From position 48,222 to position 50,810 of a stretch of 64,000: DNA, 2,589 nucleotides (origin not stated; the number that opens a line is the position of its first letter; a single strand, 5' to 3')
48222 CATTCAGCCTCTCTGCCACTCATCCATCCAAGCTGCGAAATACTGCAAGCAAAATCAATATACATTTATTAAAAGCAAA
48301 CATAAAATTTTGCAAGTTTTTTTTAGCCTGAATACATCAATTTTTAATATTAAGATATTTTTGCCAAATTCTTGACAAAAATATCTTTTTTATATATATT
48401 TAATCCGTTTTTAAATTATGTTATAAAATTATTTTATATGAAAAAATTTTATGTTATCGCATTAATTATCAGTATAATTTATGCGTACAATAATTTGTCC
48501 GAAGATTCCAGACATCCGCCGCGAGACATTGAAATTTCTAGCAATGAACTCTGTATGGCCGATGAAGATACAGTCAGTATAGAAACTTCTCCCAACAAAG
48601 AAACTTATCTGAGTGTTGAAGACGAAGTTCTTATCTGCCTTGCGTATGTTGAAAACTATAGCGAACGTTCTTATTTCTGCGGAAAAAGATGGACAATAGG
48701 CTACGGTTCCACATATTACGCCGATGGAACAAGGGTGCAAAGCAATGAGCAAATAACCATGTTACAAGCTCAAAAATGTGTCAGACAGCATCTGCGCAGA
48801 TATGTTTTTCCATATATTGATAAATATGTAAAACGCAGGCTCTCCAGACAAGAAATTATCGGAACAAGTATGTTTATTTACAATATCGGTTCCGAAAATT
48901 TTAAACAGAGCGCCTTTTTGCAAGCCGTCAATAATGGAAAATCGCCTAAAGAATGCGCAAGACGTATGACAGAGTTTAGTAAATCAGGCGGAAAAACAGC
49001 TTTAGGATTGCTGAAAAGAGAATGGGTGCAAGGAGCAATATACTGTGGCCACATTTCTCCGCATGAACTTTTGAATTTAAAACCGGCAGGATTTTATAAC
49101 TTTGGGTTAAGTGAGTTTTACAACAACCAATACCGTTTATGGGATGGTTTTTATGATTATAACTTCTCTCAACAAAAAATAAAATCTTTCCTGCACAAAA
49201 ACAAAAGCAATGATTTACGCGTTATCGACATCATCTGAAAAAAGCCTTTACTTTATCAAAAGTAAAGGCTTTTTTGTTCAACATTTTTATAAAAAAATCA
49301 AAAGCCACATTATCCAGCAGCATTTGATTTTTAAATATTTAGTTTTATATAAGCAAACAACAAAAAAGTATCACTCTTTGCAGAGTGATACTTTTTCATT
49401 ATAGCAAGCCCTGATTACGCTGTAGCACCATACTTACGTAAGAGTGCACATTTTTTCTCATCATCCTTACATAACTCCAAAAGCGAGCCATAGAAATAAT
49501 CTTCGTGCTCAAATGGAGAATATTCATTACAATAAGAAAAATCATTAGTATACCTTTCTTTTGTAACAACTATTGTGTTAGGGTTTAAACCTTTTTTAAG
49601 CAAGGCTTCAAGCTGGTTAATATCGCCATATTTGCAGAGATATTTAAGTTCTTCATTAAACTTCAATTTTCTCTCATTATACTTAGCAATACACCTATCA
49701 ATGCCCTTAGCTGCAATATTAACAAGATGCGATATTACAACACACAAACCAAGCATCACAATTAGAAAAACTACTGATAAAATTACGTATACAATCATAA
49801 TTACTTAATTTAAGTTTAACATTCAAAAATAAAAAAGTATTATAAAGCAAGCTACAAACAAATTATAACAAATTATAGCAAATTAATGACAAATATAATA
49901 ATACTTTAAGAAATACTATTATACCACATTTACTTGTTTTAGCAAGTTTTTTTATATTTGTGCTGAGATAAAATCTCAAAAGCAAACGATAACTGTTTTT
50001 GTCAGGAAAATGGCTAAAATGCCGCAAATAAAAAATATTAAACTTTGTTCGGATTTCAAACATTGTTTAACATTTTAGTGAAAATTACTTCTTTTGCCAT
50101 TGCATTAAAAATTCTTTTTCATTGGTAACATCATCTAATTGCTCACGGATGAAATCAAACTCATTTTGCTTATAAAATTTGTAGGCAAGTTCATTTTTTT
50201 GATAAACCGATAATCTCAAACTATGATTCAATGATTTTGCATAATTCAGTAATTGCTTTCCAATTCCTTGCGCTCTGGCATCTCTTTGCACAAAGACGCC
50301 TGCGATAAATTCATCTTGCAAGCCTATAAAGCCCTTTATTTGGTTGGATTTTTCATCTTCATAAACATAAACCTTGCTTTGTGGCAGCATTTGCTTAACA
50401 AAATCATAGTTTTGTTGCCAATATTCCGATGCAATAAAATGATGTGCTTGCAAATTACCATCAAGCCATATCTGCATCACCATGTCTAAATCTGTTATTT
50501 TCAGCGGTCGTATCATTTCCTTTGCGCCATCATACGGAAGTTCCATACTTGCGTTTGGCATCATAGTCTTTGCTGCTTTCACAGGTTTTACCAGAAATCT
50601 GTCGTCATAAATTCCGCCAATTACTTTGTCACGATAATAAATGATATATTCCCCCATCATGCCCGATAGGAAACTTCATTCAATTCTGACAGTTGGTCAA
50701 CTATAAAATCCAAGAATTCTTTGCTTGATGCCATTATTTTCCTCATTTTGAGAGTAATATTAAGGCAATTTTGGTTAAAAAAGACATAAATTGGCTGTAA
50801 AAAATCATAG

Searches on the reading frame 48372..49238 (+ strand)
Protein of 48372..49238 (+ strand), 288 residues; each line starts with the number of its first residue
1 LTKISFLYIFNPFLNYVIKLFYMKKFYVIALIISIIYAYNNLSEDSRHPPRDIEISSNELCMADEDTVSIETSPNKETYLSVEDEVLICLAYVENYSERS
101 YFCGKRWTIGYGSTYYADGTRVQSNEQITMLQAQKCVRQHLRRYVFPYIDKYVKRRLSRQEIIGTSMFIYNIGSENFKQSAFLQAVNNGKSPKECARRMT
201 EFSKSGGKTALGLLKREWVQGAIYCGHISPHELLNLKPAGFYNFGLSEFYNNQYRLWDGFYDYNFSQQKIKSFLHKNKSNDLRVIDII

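Call 80: search_protein_families(library=pfam, proteins=[window:48372-49238:+], max_evalue=0.00001)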
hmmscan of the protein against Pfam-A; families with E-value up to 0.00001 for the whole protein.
window:48372-49238:+ (288 aa): 1 family
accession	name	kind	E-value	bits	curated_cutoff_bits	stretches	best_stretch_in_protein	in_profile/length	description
PF00959.24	Phage_lysozyme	-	5.9e-19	69.1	22.3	1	94-216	4-121/125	Phage lysozyme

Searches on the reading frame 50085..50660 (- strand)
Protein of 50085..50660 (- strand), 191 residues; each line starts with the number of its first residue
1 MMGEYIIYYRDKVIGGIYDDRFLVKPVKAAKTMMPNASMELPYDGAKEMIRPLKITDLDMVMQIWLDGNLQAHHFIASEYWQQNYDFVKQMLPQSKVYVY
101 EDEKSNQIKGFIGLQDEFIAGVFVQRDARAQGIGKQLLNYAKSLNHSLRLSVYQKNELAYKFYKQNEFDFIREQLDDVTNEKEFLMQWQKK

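Call 80: search_protein_families(library=pfam, proteins=[window:50085-50660:-], max_evalue=0.00001)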
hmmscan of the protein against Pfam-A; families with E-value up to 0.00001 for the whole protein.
window:50085-50660:- (191 aa): 3 families
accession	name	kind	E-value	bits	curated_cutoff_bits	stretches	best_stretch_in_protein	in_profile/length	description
PF13508.13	Acetyltransf_7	-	3.2e-10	40.7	27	1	94-168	2-82/84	Acetyltransferase (GNAT) domain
PF13673.13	Acetyltransf_10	-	2.5e-08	34.4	23.6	1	86-172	20-111/128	Acetyltransferase (GNAT) domain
PF00583.31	Acetyltransf_1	-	3.5e-07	30.9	20.7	1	79-165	14-113/116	Acetyltransferase (GNAT) family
